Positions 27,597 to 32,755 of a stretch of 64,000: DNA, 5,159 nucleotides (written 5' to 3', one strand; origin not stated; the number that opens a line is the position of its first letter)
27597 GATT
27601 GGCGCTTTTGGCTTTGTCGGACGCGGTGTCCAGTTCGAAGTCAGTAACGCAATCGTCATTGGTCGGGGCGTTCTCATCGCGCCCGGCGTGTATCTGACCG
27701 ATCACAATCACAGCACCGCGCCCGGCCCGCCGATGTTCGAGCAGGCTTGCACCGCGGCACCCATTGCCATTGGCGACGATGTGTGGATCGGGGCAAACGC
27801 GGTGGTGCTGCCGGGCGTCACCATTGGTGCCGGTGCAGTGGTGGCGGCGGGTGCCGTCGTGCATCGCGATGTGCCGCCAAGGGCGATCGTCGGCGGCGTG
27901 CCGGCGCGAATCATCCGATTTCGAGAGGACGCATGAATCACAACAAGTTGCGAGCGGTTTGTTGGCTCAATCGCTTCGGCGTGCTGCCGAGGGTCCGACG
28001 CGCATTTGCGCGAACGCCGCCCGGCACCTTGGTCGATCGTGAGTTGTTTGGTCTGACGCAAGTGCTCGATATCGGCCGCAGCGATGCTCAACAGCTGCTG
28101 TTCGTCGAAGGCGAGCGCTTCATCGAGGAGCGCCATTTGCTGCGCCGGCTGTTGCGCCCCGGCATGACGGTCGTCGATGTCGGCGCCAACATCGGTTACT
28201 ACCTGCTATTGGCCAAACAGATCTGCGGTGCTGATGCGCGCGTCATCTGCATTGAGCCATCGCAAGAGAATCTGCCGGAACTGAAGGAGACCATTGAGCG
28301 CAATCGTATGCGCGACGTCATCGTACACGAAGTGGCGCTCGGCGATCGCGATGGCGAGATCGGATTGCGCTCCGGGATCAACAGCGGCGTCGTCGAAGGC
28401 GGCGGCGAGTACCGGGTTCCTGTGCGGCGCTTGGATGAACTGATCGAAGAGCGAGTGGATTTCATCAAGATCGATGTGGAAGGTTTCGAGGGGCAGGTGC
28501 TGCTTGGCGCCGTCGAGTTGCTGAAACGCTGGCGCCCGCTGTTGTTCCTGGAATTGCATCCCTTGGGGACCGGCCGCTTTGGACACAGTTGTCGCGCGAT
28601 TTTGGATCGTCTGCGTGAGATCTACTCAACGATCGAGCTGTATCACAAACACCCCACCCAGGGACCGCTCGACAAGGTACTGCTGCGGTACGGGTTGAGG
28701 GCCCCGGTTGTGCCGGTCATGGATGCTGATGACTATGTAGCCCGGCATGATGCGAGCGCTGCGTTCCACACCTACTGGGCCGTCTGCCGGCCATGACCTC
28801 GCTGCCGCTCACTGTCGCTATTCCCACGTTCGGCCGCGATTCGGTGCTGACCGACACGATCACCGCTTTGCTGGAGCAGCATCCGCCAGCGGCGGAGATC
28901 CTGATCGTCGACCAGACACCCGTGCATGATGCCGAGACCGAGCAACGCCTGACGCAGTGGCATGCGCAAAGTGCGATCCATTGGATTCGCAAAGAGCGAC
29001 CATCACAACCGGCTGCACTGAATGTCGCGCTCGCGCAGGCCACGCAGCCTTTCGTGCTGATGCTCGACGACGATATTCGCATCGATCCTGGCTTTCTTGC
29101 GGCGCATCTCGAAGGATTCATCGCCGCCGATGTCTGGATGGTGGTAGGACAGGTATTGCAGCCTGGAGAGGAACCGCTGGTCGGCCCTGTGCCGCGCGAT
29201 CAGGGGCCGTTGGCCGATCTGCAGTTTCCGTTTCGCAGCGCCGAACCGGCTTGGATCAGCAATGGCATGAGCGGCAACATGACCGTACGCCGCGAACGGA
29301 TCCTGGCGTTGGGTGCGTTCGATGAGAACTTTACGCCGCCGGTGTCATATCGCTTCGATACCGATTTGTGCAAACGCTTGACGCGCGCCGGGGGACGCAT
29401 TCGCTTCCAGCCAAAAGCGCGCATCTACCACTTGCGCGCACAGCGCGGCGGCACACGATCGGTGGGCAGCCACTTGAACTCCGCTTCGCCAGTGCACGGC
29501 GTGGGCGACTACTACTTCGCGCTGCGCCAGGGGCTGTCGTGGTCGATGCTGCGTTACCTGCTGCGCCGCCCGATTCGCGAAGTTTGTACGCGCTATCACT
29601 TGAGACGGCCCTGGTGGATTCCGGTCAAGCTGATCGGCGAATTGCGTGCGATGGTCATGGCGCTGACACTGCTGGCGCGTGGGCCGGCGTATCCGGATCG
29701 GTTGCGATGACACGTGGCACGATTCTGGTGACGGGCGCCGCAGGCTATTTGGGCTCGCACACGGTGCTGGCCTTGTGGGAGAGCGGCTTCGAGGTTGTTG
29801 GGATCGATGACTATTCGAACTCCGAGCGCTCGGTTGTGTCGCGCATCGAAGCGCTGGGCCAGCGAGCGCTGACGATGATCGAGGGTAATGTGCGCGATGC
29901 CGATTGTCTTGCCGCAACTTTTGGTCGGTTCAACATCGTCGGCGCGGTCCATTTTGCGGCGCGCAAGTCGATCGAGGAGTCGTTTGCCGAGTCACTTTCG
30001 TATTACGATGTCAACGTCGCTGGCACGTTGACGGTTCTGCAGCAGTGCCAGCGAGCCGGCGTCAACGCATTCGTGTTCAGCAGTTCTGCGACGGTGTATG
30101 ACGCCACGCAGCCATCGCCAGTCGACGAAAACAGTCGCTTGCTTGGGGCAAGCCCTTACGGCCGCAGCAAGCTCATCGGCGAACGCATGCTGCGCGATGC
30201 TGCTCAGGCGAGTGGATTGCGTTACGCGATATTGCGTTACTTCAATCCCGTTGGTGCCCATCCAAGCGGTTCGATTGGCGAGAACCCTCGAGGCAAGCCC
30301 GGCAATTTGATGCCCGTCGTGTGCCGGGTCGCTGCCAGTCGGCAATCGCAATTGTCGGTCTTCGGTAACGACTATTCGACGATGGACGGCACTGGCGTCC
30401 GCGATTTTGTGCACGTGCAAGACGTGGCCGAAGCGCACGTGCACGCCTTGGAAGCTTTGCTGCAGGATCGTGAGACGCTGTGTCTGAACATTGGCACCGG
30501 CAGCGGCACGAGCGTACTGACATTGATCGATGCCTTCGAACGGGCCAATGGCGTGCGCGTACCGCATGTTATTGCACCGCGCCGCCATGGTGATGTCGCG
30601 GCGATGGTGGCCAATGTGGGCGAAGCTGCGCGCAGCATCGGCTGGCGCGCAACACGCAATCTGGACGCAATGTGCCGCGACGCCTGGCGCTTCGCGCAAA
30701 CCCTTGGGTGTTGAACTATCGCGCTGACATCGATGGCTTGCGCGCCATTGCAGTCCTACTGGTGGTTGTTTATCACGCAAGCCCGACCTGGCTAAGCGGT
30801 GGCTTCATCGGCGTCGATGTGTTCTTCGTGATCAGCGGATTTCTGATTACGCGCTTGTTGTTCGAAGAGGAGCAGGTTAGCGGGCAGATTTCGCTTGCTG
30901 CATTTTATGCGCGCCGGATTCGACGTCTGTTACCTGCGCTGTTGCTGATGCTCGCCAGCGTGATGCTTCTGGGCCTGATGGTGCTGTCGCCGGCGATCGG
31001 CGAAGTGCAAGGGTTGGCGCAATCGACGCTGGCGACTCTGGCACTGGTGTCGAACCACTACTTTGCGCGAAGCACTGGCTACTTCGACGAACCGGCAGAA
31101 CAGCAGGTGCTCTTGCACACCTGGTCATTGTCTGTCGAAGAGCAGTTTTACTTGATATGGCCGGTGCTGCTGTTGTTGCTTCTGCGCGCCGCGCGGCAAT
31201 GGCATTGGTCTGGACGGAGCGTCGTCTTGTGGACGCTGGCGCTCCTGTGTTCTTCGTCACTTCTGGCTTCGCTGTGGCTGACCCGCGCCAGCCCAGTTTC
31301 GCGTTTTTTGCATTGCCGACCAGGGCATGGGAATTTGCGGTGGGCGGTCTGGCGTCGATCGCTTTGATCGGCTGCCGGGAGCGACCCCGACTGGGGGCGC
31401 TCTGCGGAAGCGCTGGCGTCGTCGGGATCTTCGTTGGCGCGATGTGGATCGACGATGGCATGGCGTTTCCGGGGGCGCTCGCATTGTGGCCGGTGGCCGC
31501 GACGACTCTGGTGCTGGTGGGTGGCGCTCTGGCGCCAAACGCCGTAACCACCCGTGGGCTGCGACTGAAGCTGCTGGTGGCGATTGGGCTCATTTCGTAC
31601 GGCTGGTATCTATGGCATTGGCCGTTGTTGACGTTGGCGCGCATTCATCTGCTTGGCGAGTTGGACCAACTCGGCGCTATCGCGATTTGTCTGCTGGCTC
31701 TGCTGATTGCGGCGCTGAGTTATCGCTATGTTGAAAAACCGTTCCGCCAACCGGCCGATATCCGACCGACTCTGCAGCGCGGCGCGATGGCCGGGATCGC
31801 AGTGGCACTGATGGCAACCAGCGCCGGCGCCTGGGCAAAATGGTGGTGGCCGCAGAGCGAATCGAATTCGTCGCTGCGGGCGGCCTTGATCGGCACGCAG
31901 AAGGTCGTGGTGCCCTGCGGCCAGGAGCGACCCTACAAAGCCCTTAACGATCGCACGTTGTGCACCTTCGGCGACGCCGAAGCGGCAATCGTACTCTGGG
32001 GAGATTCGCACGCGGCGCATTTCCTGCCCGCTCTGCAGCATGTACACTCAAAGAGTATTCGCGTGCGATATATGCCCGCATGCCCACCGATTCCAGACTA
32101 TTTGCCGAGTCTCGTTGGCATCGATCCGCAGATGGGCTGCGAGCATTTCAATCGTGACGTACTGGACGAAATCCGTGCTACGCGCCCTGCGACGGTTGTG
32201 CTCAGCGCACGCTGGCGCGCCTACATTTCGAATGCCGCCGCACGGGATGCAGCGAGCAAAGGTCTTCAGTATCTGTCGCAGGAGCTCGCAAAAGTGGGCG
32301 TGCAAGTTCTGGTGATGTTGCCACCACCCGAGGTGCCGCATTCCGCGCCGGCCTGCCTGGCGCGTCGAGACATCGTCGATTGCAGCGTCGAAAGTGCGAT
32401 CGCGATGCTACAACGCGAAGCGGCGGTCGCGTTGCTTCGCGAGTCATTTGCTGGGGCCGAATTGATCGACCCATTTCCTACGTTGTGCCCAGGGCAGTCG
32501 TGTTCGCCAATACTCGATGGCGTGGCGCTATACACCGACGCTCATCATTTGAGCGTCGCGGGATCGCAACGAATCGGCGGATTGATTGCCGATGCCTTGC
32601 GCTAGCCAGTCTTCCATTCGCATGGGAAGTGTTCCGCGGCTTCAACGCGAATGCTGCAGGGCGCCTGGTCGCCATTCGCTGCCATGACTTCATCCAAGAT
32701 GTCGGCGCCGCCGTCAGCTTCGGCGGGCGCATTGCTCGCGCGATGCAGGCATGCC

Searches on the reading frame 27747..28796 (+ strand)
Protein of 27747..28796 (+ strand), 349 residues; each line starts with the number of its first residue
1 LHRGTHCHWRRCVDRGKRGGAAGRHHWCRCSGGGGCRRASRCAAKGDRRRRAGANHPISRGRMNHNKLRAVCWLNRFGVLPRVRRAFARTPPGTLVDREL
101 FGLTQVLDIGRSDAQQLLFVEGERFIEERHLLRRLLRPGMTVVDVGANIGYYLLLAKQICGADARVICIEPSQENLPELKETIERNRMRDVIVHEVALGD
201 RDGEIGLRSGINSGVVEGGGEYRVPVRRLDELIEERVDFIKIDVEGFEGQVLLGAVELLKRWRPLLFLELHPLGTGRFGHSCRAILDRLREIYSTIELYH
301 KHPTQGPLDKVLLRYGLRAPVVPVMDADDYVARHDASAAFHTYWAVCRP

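Call 69: search_protein_families(library=ncbifam, proteins=[window:27747-28796:+], max_evalue=0.00001)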
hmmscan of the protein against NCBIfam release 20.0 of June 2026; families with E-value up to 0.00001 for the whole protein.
window:27747-28796:+ (349 aa): 1 family
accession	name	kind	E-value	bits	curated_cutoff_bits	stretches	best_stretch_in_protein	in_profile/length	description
TIGR01444.1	fkbM_fam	subfamily_domain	9.4e-31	107.2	37.7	1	141-271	1-143/143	FkbM family methyltransferase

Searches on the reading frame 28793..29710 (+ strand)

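Call 69: search_protein_families(library=ncbifam, proteins=[window:28793-29710:+], max_evalue=0.00001)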
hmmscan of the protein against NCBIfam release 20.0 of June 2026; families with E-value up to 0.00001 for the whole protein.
window:28793-29710:+ (305 aa): 5 families
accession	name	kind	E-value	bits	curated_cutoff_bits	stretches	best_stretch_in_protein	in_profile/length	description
NF038299.1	EPS_HpsN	equivalog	8.9e-33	113.6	425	1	6-123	3-121/317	hormogonium polysaccharide biosynthesis glycosyltransferase HpsN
NF041875.1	EPS_EpsD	equivalog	7.4e-26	91.3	370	1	6-249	1-237/325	exopolysaccharide biosynthesis glycosyltransferase EpsD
TIGR03965.1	mycofact_glyco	equivalog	2.7e-21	76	280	1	7-213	77-280/467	mycofactocin biosynthesis glycosyltransferase MftF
TIGR03937.1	PgaC_IcaA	equivalog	3e-06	26.4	422.3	0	6-100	47-141/407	poly-beta-1,6-N-acetyl-D-glucosamine synthase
NF050050.1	ProtGlycPglI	equivalog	7.3e-06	25.6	500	0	6-99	4-98/306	GalNAc(5)-diNAcBac-PP-undecaprenol beta-1,3-glucosyltransferase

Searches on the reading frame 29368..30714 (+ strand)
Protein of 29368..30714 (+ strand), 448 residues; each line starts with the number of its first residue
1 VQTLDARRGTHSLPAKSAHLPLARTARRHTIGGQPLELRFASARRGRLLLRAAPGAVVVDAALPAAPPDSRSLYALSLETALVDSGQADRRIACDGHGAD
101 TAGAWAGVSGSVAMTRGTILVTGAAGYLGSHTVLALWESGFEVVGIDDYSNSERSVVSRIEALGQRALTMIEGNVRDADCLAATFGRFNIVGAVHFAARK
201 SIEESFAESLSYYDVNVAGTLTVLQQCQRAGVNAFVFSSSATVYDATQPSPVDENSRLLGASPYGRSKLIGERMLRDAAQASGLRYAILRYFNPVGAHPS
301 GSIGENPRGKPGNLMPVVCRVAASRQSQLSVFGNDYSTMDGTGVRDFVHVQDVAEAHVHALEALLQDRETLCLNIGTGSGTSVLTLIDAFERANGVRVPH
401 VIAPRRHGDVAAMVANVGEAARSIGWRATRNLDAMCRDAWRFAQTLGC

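Call 69: search_protein_families(library=ncbifam, proteins=[window:29368-30714:+], max_evalue=0.00001)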
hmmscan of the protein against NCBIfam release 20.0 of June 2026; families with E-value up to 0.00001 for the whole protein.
window:29368-30714:+ (448 aa): 20 families
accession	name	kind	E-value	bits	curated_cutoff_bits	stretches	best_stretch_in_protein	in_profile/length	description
TIGR01179.1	galE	equivalog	9.3e-114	379.7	262.3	1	119-445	2-327/332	UDP-glucose 4-epimerase GalE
NF007956.0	PRK10675.1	subfamily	7.7e-103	344.2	394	1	119-443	3-329/338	UDP-glucose 4-epimerase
TIGR04180.1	EDH_00030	hypoth_equivalog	2.4e-29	102.4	475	1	119-401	1-263/297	NAD-dependent 4,6-dehydratase LegB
TIGR01181.1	dTDP_gluc_dehyt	equivalog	4.3e-22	78.6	365.1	1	119-395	2-262/321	dTDP-glucose 4,6-dehydratase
TIGR02197.1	heptose_epim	equivalog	9.9e-21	74.2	274.6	1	119-393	1-259/316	ADP-glyceromanno-heptose 6-epimerase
TIGR03466.1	HpnA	hypoth_equivalog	5.3e-19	68.3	367.65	1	119-298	3-174/327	hopanoid-associated sugar epimerase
NF042422.1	oxyalk_red_OleD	equivalog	1e-14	54.7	580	1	119-367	3-221/329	2-alkyl-3-oxoalkanoate reductase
TIGR02622.1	CDP_4_6_dhtase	equivalog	1.2e-14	54.3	278.45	1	118-272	6-162/352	CDP-glucose 4,6-dehydratase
NF042423.1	oxyalk_red_Shew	equivalog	1.2e-14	54.2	580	1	117-368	9-228/331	2-alkyl-3-oxoalkanoate reductase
NF043036.1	ErythonDh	equivalog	1.3e-13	50.8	325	1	119-278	3-163/321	D-erythronate dehydrogenase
TIGR01746.1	Thioester-redct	subfamily_domain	4.6e-13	49.1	213.35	1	215-291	111-192/371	thioester reductase domain-containing protein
NF052578.1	StrlDmthSdmBMthl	equivalog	8.5e-12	45.5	600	1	118-243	2-116/328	sterol demethylase protein SdmB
NF011728.1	PRK15181.1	equivalog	1.6e-11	43.8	760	1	117-362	16-250/348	Vi polysaccharide biosynthesis UDP-N-acetylglucosaminuronic acid C-4 epimerase TviC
TIGR01214.1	rmlD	equivalog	3e-11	42.9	224.05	1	118-292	1-148/285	dTDP-4-dehydrorhamnose reductase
NF047922.1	GDPFucSynFcl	equivalog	7e-09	35.6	500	1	221-440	86-298/308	GDP-L-fucose synthase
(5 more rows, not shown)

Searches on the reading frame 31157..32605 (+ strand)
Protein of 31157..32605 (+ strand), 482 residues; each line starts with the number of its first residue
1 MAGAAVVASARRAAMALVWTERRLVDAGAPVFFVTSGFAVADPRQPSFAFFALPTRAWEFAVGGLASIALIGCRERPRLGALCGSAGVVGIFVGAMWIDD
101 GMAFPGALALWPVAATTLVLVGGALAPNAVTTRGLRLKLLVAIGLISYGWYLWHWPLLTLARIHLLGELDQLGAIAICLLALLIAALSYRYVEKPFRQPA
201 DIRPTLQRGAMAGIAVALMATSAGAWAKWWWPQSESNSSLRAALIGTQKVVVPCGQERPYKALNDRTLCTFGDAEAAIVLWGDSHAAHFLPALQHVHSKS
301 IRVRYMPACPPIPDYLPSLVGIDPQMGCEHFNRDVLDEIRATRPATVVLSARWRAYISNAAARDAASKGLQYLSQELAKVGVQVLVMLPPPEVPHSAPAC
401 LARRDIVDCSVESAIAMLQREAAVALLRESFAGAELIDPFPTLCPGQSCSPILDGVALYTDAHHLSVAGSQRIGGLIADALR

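Call 69: search_protein_families(library=ncbifam, proteins=[window:31157-32605:+], max_evalue=0.00001)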
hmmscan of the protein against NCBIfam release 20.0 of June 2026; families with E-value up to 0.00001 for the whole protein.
window:31157-32605:+ (482 aa): 1 family
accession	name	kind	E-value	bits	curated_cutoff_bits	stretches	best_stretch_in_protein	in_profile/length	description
NF058601.1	ActlTfSucTMsmeg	equivalog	3.5e-29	101.8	1275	2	41-204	216-388/723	acetyltransferase SucT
